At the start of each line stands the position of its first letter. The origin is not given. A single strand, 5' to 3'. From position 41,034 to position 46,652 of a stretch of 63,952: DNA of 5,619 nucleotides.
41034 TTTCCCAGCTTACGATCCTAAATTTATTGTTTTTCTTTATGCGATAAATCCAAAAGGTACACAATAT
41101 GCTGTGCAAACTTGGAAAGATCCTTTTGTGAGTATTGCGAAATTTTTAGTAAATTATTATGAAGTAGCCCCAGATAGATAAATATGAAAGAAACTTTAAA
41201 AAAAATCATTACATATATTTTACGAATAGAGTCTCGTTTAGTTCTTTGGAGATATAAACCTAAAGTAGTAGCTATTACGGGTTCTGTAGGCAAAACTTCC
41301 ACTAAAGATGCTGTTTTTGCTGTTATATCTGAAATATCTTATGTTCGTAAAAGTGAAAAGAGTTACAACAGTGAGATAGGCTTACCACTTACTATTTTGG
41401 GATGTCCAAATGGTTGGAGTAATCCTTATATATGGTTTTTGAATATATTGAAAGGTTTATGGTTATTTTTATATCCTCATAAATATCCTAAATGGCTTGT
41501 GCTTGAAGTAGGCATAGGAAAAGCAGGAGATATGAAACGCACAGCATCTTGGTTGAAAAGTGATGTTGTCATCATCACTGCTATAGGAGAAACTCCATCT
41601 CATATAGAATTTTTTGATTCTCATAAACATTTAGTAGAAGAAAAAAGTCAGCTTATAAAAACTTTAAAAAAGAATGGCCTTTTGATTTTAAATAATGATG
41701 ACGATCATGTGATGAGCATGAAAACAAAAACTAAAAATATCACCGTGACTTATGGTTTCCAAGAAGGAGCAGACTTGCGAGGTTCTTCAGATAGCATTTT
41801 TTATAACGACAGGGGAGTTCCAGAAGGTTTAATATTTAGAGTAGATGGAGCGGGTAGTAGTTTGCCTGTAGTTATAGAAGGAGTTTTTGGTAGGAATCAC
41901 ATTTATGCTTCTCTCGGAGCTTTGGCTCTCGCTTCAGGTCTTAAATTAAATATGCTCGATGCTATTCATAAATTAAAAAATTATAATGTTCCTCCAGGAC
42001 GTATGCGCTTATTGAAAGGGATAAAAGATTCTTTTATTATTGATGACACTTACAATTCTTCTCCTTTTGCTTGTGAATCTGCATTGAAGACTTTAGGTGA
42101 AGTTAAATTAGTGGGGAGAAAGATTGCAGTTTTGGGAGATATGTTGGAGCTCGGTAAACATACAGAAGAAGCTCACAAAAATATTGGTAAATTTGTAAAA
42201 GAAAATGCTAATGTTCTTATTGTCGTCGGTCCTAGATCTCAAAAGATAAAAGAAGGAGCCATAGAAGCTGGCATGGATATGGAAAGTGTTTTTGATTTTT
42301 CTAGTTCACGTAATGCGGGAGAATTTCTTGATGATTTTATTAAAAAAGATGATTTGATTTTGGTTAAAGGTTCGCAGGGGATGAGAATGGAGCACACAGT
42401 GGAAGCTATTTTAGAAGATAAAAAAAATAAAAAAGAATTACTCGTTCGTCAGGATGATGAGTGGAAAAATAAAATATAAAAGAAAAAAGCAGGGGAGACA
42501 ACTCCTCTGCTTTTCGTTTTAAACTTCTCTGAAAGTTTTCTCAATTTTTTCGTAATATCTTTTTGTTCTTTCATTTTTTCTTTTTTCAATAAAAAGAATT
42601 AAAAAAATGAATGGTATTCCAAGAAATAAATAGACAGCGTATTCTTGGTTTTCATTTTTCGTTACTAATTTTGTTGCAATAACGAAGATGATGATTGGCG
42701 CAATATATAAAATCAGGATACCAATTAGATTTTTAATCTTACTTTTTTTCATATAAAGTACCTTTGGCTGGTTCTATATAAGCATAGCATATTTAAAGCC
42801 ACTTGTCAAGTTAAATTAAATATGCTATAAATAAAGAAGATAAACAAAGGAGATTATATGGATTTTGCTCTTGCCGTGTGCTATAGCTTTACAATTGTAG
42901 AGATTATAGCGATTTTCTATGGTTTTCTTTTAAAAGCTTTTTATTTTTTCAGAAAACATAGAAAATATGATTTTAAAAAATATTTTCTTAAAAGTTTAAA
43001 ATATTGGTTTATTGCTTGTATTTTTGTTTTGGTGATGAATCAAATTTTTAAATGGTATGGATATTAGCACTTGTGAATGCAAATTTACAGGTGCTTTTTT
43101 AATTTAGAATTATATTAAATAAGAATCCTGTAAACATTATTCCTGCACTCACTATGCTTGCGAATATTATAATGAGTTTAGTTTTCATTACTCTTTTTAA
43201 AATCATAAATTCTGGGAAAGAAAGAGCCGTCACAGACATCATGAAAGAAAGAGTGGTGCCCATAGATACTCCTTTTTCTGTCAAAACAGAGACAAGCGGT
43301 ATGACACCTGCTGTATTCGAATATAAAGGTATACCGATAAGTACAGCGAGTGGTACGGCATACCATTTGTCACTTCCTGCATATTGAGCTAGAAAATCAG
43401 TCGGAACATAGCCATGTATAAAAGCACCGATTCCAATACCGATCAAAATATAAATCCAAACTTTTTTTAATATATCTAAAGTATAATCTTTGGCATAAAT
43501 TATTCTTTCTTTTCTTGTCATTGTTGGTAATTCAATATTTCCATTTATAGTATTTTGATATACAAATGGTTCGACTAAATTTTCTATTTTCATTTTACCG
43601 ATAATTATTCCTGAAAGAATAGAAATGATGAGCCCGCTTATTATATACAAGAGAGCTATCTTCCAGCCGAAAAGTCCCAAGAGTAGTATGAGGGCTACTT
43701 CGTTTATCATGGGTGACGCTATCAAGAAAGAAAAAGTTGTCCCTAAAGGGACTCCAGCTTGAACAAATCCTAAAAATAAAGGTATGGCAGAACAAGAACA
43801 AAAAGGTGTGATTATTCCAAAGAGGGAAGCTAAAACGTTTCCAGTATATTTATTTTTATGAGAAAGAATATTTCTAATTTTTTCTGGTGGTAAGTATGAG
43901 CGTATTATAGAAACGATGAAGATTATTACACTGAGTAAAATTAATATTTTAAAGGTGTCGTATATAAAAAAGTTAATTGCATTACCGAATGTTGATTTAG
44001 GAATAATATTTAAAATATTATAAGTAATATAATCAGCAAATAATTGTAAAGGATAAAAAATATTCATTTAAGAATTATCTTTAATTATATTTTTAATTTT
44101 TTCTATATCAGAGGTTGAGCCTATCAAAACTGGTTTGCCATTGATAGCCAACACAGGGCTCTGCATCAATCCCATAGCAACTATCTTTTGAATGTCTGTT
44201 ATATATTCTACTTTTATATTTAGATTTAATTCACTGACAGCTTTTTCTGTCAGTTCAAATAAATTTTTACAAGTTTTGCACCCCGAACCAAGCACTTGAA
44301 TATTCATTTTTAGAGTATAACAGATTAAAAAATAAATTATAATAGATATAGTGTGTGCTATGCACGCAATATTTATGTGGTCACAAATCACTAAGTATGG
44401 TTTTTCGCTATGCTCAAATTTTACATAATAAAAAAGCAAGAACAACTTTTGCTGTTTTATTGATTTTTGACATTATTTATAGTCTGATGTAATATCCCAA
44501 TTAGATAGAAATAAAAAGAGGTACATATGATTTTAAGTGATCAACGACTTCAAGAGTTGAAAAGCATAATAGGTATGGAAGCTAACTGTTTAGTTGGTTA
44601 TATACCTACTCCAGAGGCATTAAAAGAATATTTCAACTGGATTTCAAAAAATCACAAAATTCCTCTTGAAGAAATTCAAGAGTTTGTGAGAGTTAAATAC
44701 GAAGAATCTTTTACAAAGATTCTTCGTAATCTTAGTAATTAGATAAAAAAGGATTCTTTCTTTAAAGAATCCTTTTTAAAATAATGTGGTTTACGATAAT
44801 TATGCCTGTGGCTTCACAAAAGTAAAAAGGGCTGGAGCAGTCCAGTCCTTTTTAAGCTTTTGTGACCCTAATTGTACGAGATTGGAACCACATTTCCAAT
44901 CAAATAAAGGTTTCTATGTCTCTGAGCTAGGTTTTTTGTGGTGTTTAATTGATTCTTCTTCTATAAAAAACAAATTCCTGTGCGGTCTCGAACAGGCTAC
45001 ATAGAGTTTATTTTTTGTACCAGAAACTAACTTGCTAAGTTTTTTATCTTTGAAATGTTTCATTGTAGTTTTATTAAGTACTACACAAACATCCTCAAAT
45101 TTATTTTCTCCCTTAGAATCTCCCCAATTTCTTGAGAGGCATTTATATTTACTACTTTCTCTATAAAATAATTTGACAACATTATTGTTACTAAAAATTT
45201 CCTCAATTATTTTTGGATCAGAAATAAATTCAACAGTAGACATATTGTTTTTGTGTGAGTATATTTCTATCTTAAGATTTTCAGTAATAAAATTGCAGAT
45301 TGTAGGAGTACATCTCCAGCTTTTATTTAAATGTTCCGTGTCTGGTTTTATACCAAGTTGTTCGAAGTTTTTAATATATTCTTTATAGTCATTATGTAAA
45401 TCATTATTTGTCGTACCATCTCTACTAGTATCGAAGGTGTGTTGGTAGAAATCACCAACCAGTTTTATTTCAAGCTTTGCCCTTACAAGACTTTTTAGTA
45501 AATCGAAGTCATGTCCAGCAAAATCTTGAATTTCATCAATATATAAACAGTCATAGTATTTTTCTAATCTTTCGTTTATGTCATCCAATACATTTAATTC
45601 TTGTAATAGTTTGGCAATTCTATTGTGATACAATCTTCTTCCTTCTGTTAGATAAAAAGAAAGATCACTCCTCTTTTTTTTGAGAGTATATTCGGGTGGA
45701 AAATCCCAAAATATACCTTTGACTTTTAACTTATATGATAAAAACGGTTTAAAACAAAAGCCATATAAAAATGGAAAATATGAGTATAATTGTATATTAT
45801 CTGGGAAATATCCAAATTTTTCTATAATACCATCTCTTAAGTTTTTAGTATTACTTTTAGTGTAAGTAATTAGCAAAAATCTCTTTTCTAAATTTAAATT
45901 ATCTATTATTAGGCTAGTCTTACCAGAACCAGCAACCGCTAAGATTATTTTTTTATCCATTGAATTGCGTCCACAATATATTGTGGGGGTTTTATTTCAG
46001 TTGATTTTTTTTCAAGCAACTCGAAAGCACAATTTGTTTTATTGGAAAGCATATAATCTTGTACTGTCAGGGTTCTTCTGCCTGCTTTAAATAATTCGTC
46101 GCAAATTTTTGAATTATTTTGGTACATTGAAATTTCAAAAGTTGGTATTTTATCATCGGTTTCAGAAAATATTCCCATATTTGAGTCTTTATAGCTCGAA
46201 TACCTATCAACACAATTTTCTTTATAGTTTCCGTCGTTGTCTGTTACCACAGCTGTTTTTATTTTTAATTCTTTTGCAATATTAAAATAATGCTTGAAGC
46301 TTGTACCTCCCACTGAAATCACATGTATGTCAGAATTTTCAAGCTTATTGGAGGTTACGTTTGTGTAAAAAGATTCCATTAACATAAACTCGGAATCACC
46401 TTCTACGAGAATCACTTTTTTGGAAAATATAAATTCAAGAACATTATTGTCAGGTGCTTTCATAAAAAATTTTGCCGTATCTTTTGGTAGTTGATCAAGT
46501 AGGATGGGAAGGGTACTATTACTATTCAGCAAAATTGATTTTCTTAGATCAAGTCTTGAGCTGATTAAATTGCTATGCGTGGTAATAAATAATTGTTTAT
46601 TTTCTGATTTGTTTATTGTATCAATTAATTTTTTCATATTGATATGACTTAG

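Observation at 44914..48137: OLD-family ATPase/TOPRIM nuclease overlapping a miniaturised UvrD-like helicase (Gabija / class 2 OLD-like), with a co-directional DUF218 gene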

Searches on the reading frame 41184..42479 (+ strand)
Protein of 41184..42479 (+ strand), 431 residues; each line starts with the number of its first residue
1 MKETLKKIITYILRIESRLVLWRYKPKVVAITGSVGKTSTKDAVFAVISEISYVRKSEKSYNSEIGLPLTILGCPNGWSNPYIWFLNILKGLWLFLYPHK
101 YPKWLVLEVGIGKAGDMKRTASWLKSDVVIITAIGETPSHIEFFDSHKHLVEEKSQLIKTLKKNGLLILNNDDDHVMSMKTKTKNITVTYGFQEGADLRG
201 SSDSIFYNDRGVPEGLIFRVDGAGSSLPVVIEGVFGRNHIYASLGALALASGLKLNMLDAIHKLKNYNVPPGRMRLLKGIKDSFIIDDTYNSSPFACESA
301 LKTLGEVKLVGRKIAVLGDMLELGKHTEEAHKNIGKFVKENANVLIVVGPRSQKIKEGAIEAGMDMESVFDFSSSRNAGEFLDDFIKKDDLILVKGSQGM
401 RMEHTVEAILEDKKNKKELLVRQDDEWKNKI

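Call 23: find_related_loci(query=window:41184-42479:+, collection=genome_contigs, flank=10000)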
Query window:41184-42479:+ (431 aa) in genome_contigs; peptide patterns used: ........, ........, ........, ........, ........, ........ (x = any residue, [..] = any of these).
356 stretches matched a pattern; 38 encode a relative of the query (tblastn E <= 1e-3); 37 distinct loci.
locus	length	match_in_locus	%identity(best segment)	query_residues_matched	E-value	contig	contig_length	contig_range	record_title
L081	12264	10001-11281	79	1-427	0e+0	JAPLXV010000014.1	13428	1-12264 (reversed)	MAG: Candidatus Nomurabacteria bacterium isolate LacPavin_0419_WC90_MAG_34_11 LacPavin_0419_WC90_scaffold_759683, whole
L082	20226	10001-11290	79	1-430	0e+0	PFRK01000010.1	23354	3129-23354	MAG: Candidatus Nomurabacteria bacterium CG_4_9_14_0_2_um_filter_32_10 CG_4_9_14_0.2_um_filter_scaffold_732_c, whole gen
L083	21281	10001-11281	79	1-427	0e+0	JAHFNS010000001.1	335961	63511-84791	MAG: Candidatus Nomurabacteria bacterium isolate nzgw486 NODE_6_length_335962_cov_15.263479, whole genome shotgun sequen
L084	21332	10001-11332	76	1-430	0e+0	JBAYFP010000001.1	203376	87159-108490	MAG: Candidatus Paceibacterota bacterium isolate SO_2016_GW1_104 scaffold00128_OW334_2016, whole genome shotgun sequence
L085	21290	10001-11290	74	1-430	0e+0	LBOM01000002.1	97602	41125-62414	MAG: Candidatus Nomurabacteria bacterium GW2011_GWE1_32_28 UR25_C0002, whole genome shotgun sequence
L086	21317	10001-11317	74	1-430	0e+0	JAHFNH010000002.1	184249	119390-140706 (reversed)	MAG: Candidatus Nomurabacteria bacterium isolate nzgw476 NODE_34_length_184250_cov_5.996470, whole genome shotgun sequen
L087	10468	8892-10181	74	1-430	0e+0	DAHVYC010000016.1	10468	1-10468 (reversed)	MAG TPA_asm: Candidatus Nomurabacteria bacterium isolate clean777 NODE_16_length_10468_cov_4.329708, whole genome shotgu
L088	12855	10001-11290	74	1-430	0e+0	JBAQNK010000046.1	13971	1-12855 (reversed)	MAG: Minisyncoccia bacterium isolate MFD12002_ilm_asm_bin6 k127_27838, whole genome shotgun sequence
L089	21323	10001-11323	72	1-427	0e+0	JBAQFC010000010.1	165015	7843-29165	MAG: Minisyncoccia bacterium isolate MFD12003_ilm_asm_bin59 k127_114032, whole genome shotgun sequence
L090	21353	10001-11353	71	1-431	0e+0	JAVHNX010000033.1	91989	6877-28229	MAG: Candidatus Paceibacterota bacterium isolate WB02no17_34_18 NODE_40_length_91989_cov_11.312300, whole genome shotgun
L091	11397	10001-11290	72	1-430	0e+0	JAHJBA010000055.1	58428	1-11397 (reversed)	MAG: Patescibacteria group bacterium isolate Modern_marine.mb.233 Modern_marine.mb.233_k141_2359933, whole genome shotgu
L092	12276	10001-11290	73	1-430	0e+0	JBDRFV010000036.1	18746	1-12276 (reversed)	MAG: Patescibacteria group bacterium isolate MEGAHIT-group-1.391 k141_1277495, whole genome shotgun sequence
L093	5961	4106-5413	72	1-427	0e+0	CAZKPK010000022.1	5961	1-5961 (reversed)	MAG TPA_asm: uncultured Candidatus Saccharibacteria bacterium isolate SRP269290_co1_320 genome assembly, contig: NODE_23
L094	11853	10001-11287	73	1-429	0e+0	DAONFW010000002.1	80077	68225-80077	MAG TPA_asm: Candidatus Paceibacterota bacterium isolate AMR_MDS_3833 NODE_202_length_80077_cov_11.885706, whole genome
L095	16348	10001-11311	72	1-430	0e+0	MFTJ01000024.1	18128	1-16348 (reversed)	MAG: Candidatus Nomurabacteria bacterium RIFCSPHIGHO2_01_FULL_39_10 rifcsphigho2_01_scaffold_24518, whole genome shotgun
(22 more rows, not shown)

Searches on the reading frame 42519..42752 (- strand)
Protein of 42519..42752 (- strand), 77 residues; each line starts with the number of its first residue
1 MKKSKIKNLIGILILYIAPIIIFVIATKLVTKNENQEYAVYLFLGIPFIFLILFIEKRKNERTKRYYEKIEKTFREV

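Call 53: search_protein_families(library=pfam, proteins=[window:42519-42752:-], max_evalue=0.01)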
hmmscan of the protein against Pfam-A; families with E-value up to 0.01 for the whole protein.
window:42519-42752:- (77 aa): 2 families
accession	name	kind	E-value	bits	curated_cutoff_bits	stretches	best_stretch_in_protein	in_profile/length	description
PF19762.4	DUF6249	-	0.00094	19.5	33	0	11-40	3-32/104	Domain of unknown function (DUF6249)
PF04246.17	RseC_MucC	-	0.0067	16.8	24.4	1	11-64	66-122/130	Positive regulator of sigma(E), RseC/MucC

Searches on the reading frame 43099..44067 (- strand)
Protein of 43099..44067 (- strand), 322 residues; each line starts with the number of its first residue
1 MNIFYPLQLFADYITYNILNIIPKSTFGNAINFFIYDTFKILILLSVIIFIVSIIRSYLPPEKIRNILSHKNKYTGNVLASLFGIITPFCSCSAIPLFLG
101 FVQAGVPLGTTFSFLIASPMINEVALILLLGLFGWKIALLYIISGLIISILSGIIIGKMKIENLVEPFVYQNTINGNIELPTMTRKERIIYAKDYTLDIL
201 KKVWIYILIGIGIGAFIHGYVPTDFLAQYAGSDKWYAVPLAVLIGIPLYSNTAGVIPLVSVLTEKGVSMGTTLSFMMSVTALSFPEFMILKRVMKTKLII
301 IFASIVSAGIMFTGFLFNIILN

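Call 53: search_protein_families(library=pfam, proteins=[window:43099-44067:-], max_evalue=0.01)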
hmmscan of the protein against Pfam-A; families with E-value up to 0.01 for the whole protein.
window:43099-44067:- (322 aa): 1 family
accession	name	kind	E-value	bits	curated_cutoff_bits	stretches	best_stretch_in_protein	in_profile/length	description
PF03773.19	ArsP_1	-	2.9e-80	270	32.3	1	27-318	2-293/294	Predicted permease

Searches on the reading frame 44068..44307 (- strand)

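Call 53: search_protein_families(library=pfam, proteins=[window:44068-44307:-], max_evalue=0.01)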
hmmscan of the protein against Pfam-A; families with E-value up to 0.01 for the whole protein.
window:44068-44307:- (79 aa): 1 family
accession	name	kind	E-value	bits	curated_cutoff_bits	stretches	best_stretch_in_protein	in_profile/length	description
PF13192.12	Thioredoxin_3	-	1.7e-19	70.1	24.8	1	1-76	1-76/76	Thioredoxin domain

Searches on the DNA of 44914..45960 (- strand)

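Call 65: search_dna_similar(query=L204:2451-5038:+, collection=ecoli_genomes, mode=near, max_rows=15)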
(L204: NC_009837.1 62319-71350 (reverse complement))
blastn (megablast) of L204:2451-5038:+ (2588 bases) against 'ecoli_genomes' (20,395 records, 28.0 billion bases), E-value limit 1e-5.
Records with a match: 773; places in all: 790; records where one place covers at least 80% of the query: 735.
Genomes with a match: 769 of 5426; with a place that covers at least 80% of the query: 732. Places per genome that has any: lowest 1, median 1, highest 2. On chromosomes: 10 places; on plasmids: 780.
Best place of each record, by identity: >=99% 703; 95-99% 1; 90-95% 65; 80-90% 4.
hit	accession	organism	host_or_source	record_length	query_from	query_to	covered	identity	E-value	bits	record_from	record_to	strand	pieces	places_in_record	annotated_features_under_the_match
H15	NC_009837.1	Escherichia coli APEC O1 strain APEC O1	lesion site (lung) of a dead turkey ...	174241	1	2588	100%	100.0%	0e+0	4780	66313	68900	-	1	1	ATP-dependent nuclease | hypothetical protein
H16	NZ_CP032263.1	Escherichia coli strain AR_0089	missing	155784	1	2588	100%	99.9%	0e+0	4761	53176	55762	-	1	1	ATP-dependent nuclease | helicase UvrD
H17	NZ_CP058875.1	Escherichia coli strain STLEFF_47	Stanley WWTPs_47 WWTPs effluent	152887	1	2588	100%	99.9%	0e+0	4761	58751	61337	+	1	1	ATP-dependent nuclease | helicase UvrD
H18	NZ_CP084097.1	Escherichia coli O78 strain 3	Homo sapiens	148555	1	2588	100%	99.9%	0e+0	4761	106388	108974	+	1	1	ATP-dependent nuclease | helicase UvrD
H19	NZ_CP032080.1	Escherichia coli strain CT30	Avian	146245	1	2588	100%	99.9%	0e+0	4761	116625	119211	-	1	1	ATP-dependent nuclease | helicase UvrD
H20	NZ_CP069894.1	Escherichia coli strain FDAARGOS_1286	Homo sapiens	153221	1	2588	100%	99.9%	0e+0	4761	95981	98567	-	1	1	ATP-dependent nuclease | helicase UvrD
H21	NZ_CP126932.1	Escherichia coli O78:H51 strain APEC E19025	Gallus gallus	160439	1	2588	100%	99.9%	0e+0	4761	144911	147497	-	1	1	ATP-dependent nuclease | helicase UvrD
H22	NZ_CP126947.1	Escherichia coli O78:H51 strain APEC E18005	Gallus gallus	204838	1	2588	100%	99.9%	0e+0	4761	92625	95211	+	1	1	ATP-dependent nuclease | helicase UvrD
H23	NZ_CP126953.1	Escherichia coli O78:H4 strain APEC E12049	Gallus gallus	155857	1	2588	100%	99.9%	0e+0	4761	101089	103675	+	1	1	ATP-dependent nuclease | helicase UvrD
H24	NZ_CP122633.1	Escherichia coli strain ETEC4088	Sus scrofa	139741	1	2588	100%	99.9%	0e+0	4761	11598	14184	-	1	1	ATP-dependent nuclease | helicase UvrD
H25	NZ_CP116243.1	Escherichia coli strain 7.1994/NIST0056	avian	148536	1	2588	100%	99.9%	0e+0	4761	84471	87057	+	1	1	ATP-dependent nuclease | helicase UvrD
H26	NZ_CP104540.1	Escherichia coli strain E6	Poultry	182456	1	2588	100%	99.9%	0e+0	4761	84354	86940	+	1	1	ATP-dependent nuclease | DEAD/DEAH box helicase family protein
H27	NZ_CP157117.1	Escherichia coli strain UTME-8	Sus scrofa domesticus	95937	1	2588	100%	99.9%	0e+0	4761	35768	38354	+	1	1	ATP-dependent nuclease | helicase UvrD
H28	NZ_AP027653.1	Escherichia coli strain PSJ-42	Homo sapiens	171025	1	2588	100%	99.9%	0e+0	4761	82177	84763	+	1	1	ATP-dependent nuclease | helicase UvrD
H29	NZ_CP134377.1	Escherichia coli strain TUM12355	Chicken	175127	1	2588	100%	99.9%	0e+0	4761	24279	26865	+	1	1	ATP-dependent nuclease | DEAD/DEAH box helicase family protein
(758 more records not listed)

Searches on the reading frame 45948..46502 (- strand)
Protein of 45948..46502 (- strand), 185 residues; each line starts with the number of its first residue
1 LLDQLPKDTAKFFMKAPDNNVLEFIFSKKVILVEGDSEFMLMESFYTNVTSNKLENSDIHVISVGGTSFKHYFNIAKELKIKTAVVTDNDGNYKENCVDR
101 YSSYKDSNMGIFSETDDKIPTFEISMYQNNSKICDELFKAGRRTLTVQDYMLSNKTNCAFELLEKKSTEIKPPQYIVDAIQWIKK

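Call 52: search_solved_structures(query=window:45948-46502:-, max_evalue=1, show_alignments=4)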
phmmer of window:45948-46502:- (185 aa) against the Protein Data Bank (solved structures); distinct sequences matched with E-value up to 1: 7.
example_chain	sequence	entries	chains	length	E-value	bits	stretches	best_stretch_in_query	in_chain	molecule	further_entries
6njv_A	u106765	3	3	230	2e-05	27.9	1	23-92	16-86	Xcc_CTR_I | Xcc_ctr_pt | Xcc_ctr_Hg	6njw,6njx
8wy4_A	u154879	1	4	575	2.1e-05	27.8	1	23-95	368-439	Endonuclease GajA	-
8jq9_B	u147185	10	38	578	2.1e-05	27.8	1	23-95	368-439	Endonuclease GajA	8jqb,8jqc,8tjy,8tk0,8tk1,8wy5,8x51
8sm3_A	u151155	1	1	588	2.1e-05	27.8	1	23-95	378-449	Endonuclease GajA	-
8j4t_A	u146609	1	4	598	2.2e-05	27.7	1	23-95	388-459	Endonuclease GajA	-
8u7i_A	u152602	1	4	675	2.7e-05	27.5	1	23-95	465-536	Endonuclease GajA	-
6nk8_A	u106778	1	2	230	0.0026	21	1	23-111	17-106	Class 2 OLD family nuclease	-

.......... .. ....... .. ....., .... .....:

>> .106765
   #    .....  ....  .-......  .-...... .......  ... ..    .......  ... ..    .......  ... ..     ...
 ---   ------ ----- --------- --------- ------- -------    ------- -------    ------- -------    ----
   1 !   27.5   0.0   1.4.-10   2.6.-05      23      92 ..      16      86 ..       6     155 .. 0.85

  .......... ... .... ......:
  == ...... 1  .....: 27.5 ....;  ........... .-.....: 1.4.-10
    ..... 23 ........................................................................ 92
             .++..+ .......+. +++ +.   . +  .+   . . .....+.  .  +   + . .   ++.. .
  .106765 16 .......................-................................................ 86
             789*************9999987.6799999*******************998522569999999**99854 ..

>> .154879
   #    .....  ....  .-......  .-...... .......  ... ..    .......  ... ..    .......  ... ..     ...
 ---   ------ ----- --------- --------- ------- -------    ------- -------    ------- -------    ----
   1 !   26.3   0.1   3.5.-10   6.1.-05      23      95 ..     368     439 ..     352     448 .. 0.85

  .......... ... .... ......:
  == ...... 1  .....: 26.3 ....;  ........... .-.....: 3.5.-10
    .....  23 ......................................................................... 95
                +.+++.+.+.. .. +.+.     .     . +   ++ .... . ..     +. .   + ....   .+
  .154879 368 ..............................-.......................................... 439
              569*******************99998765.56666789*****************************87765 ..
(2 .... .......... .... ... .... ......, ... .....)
